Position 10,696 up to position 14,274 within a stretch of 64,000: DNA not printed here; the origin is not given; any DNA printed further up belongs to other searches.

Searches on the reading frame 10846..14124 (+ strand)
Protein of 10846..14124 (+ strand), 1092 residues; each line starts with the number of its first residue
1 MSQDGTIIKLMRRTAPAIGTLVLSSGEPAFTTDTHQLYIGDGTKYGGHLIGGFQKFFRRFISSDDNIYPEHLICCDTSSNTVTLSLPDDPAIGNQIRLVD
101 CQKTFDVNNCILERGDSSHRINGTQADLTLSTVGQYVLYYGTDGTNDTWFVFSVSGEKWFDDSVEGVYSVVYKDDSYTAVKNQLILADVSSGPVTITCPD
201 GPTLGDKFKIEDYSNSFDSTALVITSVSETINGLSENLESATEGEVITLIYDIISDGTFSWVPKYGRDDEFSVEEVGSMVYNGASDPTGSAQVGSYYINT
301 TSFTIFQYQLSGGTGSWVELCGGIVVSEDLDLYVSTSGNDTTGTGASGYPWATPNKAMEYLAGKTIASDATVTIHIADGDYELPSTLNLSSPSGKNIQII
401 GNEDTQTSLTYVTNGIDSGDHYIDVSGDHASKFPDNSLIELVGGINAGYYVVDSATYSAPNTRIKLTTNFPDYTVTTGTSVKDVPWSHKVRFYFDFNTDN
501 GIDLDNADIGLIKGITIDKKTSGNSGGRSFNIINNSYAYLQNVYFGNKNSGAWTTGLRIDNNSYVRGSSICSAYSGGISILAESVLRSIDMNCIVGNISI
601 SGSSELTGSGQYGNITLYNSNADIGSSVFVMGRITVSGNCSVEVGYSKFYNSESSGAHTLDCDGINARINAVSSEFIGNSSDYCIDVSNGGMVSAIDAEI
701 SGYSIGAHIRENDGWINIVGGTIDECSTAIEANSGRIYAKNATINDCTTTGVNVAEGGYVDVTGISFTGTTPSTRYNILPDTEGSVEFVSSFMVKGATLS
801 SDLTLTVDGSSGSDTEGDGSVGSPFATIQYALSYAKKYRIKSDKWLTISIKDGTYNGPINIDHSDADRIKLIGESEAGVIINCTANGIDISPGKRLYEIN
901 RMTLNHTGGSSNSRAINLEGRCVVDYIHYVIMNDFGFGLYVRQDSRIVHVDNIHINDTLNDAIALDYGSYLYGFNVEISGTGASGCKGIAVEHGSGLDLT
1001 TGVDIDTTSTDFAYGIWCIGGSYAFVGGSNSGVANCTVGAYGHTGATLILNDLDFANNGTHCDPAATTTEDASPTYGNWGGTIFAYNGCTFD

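Call 13: search_protein_families(library=phrogs, proteins=[window:10846-14124:+], max_evalue=0.001)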
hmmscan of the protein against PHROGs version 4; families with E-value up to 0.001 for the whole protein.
window:10846-14124:+ (1092 aa): 4 families
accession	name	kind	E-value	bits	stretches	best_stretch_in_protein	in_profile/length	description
phrog_31104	-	unknown function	1.2e-23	84.9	2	73-146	284-356/365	-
phrog_4577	-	tail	4.8e-15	56.6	2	327-382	118-172/340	tail protein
phrog_4302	-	unknown function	1.2e-07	31.9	1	173-253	263-343/499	-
phrog_972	-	tail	2e-05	23.5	0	168-237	96-164/1246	tail fiber protein proximal subunit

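Call 29: search_protein_families(library=pfam, proteins=[window:10846-14124:+], max_evalue=0.01)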
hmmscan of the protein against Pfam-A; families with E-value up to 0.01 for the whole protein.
window:10846-14124:+ (1092 aa): 1 family
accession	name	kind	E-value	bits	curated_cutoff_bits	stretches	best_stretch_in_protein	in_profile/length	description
PF18454.7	Mtd_N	-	3.6e-08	33.6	26.3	1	8-43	1-36/37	Major tropism determinant N-terminal domain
